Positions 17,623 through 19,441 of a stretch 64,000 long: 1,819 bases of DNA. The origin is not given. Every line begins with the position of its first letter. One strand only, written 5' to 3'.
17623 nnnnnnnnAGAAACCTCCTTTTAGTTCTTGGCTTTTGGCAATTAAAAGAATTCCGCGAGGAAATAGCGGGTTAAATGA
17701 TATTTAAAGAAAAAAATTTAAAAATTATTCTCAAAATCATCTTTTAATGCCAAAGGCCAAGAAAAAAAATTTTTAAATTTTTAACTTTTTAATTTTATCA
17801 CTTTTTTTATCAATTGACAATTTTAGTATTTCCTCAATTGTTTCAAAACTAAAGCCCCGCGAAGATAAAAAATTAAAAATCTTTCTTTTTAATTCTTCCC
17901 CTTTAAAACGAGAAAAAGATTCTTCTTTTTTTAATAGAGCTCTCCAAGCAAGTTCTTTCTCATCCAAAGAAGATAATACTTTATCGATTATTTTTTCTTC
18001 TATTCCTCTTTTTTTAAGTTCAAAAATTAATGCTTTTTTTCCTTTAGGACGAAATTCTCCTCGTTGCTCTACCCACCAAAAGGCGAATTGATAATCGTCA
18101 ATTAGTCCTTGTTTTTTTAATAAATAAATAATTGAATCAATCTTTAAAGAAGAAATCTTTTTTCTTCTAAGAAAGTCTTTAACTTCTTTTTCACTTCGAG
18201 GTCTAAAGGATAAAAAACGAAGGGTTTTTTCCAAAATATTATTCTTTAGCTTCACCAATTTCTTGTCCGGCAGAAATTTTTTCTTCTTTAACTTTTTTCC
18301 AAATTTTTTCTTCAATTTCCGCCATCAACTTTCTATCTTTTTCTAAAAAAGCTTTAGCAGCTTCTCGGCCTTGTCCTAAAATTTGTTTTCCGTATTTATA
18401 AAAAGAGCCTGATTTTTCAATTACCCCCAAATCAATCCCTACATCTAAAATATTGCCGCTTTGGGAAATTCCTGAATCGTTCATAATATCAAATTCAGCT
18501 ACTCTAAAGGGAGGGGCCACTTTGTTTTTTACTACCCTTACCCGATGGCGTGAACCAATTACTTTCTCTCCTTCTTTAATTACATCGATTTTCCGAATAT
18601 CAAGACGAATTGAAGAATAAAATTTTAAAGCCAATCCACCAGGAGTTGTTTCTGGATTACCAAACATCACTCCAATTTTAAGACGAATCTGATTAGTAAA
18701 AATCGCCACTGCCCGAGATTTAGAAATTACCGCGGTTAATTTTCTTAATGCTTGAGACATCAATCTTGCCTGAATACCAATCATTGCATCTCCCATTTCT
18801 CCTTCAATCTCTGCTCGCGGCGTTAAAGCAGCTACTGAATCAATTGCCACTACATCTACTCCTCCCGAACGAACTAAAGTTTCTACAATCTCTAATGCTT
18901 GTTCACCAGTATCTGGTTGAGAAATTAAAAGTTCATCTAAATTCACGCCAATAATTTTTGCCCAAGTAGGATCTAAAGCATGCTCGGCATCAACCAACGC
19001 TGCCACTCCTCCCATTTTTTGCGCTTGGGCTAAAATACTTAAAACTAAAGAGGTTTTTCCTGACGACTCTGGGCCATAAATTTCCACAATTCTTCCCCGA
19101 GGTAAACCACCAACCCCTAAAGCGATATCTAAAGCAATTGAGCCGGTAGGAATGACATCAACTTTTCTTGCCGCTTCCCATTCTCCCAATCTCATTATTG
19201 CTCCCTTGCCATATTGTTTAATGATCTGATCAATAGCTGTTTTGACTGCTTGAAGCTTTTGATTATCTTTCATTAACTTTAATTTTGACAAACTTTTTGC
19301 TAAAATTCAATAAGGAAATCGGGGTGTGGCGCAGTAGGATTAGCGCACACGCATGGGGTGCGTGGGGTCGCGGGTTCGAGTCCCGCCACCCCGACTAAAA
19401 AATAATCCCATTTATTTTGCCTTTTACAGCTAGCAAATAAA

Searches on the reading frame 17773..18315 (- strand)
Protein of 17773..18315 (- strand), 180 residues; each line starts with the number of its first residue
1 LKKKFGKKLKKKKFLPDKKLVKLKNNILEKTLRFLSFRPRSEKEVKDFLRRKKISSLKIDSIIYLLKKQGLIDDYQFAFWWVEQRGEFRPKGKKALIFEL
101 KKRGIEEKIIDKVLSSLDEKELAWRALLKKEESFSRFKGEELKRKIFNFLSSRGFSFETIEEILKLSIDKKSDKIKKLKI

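Call 53: search_protein_families(library=pfam, proteins=[window:17773-18315:-], max_evalue=0.001)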
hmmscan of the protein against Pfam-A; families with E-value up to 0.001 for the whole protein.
window:17773-18315:- (180 aa): 3 families
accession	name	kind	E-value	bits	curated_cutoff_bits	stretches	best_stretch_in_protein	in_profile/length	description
PF21982.2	RecX_HTH1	-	1.8e-12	47.4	26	1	29-60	3-34/40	RecX, first three-helix domain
PF02631.22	RecX_HTH2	-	2.3e-11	44.2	26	1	73-114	1-42/42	RecX, second three-helix domain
PF21981.2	RecX_HTH3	-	9.6e-08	32.5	26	1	118-164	1-48/48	RecX, third three-helix domain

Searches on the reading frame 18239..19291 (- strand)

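Call 53: search_protein_families(library=pfam, proteins=[window:18239-19291:-], max_evalue=0.001)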
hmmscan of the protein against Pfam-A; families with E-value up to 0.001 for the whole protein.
window:18239-19291:- (350 aa): 5 families
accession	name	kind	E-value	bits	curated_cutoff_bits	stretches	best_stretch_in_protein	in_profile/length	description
PF00154.27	RecA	-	4.6e-129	429.9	27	1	14-276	1-262/262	recA bacterial DNA recombination protein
PF21096.2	RecA_C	-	7.3e-20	71.3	27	1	279-334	1-56/57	RecA C-terminal domain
PF08423.17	Rad51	-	2.2e-07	30.9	22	1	46-235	7-212/244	Rad51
PF06745.19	ATPase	-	2.1e-05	24.4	26.6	0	48-100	2-54/231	KaiC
PF13191.12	AAA_16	-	6.3e-05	24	32.6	1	61-189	19-127/167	AAA ATPase domain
